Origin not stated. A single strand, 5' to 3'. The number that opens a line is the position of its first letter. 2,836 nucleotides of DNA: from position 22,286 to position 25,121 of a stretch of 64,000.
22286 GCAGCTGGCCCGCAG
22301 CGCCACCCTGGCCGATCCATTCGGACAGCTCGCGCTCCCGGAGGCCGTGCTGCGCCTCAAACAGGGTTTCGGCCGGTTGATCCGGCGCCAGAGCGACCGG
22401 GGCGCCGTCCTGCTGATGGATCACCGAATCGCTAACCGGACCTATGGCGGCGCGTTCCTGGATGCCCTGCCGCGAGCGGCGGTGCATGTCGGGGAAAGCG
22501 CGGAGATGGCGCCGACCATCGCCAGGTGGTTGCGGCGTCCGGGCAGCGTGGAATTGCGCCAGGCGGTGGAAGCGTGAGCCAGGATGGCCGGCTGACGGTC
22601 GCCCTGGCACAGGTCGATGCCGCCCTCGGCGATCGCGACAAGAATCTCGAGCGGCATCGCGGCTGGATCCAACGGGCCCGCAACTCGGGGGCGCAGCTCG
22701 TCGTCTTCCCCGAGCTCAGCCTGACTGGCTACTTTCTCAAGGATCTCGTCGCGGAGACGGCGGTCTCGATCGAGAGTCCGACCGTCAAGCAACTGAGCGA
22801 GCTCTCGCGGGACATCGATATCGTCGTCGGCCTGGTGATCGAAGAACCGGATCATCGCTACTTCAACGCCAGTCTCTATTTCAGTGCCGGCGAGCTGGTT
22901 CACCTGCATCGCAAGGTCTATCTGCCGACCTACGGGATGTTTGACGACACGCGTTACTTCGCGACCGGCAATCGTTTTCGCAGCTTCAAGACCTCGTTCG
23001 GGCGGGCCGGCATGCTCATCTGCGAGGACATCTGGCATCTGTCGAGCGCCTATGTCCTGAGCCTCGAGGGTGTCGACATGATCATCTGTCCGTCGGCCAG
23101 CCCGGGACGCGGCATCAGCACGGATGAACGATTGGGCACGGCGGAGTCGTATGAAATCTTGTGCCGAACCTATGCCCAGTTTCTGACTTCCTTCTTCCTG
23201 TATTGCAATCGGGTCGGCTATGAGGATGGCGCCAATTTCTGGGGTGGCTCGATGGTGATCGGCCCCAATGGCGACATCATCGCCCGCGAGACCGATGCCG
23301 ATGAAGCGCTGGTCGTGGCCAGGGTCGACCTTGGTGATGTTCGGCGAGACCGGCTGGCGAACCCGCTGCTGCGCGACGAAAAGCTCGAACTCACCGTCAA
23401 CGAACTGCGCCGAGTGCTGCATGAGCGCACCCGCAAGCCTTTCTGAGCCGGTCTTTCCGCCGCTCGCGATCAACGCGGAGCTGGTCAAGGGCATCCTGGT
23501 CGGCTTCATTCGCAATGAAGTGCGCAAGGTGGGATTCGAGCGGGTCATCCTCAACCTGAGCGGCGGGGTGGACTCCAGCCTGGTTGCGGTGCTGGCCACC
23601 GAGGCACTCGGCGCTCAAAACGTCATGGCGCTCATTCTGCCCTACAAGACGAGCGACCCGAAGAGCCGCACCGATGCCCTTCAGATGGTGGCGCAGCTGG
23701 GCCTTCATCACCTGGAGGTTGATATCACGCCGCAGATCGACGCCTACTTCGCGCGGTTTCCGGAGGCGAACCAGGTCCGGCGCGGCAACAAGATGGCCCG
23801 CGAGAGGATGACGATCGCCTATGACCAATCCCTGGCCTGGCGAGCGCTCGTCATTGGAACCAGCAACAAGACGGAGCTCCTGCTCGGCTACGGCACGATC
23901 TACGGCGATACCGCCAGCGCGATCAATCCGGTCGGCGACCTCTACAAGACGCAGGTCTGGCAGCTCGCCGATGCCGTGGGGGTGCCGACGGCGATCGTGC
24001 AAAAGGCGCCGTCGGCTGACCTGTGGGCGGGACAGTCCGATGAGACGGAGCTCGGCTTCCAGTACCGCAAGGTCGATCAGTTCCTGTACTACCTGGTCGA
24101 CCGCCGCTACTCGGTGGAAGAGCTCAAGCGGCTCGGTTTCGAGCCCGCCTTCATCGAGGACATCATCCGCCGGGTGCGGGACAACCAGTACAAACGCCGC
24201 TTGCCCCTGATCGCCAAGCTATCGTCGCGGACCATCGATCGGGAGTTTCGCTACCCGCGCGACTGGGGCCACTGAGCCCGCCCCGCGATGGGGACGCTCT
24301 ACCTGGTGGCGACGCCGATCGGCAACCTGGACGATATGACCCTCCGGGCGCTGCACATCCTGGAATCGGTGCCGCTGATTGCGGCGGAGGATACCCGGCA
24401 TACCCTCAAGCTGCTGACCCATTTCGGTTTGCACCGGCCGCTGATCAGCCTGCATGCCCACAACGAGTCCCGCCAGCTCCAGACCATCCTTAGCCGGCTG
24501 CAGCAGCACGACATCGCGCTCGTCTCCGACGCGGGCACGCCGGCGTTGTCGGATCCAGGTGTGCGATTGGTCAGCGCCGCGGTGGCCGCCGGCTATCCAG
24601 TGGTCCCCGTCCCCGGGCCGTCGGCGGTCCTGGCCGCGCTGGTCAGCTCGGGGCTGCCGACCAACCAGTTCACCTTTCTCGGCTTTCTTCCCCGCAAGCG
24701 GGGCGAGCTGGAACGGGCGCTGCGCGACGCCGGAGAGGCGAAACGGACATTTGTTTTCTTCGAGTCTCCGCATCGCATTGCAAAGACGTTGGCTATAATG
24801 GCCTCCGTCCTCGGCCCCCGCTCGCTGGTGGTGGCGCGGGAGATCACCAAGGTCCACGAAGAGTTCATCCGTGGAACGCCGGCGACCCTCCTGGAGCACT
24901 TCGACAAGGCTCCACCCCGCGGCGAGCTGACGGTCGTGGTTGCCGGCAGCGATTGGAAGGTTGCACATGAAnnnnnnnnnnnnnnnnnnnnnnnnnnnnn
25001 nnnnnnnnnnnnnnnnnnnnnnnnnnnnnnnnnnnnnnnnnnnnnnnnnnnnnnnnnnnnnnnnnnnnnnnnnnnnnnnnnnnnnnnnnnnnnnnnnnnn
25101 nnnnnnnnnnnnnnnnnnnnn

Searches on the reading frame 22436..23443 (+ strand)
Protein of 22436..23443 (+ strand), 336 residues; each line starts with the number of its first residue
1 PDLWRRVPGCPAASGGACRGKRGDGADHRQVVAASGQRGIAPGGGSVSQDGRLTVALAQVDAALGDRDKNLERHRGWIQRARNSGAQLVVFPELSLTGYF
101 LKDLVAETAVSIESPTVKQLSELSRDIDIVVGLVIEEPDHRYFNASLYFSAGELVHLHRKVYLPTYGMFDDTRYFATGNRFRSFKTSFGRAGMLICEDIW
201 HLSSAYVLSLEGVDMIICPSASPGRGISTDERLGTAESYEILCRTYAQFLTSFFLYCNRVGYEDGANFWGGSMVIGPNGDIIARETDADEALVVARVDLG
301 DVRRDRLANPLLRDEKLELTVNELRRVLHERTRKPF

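Call 38: search_protein_families(library=pfam, proteins=[window:22436-23443:+], max_evalue=0.00001)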
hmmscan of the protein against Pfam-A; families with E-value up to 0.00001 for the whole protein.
window:22436-23443:+ (336 aa): 1 family
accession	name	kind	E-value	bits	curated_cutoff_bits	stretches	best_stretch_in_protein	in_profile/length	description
PF00795.27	CN_hydrolase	-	9.6e-41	140.2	23.2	1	54-305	1-254/256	Carbon-nitrogen hydrolase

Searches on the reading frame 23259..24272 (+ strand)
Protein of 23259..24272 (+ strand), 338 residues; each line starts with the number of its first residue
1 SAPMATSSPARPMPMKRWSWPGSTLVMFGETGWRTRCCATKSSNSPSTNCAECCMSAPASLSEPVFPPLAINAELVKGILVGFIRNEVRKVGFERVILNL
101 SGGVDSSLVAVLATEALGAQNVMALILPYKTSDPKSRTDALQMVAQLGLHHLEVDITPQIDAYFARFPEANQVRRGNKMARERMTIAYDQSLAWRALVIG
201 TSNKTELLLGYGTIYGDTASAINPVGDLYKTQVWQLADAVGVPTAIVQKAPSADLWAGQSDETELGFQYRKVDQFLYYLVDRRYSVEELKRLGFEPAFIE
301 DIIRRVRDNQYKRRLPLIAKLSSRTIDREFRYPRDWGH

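Call 48: search_protein_families(library=ncbifam, proteins=[window:23259-24272:+], max_evalue=1e-30)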
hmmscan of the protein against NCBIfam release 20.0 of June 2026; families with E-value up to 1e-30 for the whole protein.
window:23259-24272:+ (338 aa): 5 families
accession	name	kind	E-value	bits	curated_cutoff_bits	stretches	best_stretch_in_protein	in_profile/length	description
NF010587.0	PRK13980.1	equivalog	3e-98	328.3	255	1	70-326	8-265/267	NAD+ synthase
TIGR00552.1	nadE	equivalog_domain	7.3e-69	231.8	63.65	1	80-319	9-242/251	NAD(+) synthase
NF010588.0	PRK13981.1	equivalog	1.4e-55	188.7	479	1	73-333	266-537/546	NAD+ synthase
NF002048.0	PRK00876.1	subfamily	1.7e-41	142.1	313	0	177-309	175-309/330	NAD(+) synthase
NF001979.1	PRK00768.1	equivalog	2.5e-33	115.7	250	1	80-276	24-236/266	NAD(+) synthase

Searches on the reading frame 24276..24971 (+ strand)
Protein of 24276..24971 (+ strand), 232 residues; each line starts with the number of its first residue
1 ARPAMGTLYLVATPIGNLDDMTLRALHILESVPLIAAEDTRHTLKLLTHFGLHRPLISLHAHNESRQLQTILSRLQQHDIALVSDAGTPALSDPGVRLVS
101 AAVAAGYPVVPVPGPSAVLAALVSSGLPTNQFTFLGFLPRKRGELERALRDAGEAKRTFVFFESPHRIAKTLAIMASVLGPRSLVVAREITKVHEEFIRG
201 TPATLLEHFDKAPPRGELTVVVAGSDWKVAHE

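Call 48: search_protein_families(library=ncbifam, proteins=[window:24276-24971:+], max_evalue=1e-30)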
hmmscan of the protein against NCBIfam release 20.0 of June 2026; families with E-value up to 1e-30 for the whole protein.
window:24276-24971:+ (232 aa): 2 families
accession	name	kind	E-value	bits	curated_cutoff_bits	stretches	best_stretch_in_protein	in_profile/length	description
TIGR00096.1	TIGR00096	equivalog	1.7e-70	237.6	167.9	1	8-225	2-222/275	16S rRNA (cytidine(1402)-2'-O)-methyltransferase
NF011570.0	PRK14994.1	equivalog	6.8e-62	209.3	502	1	4-225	10-235/287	16S rRNA (cytidine(1402)-2'-O)-methyltransferase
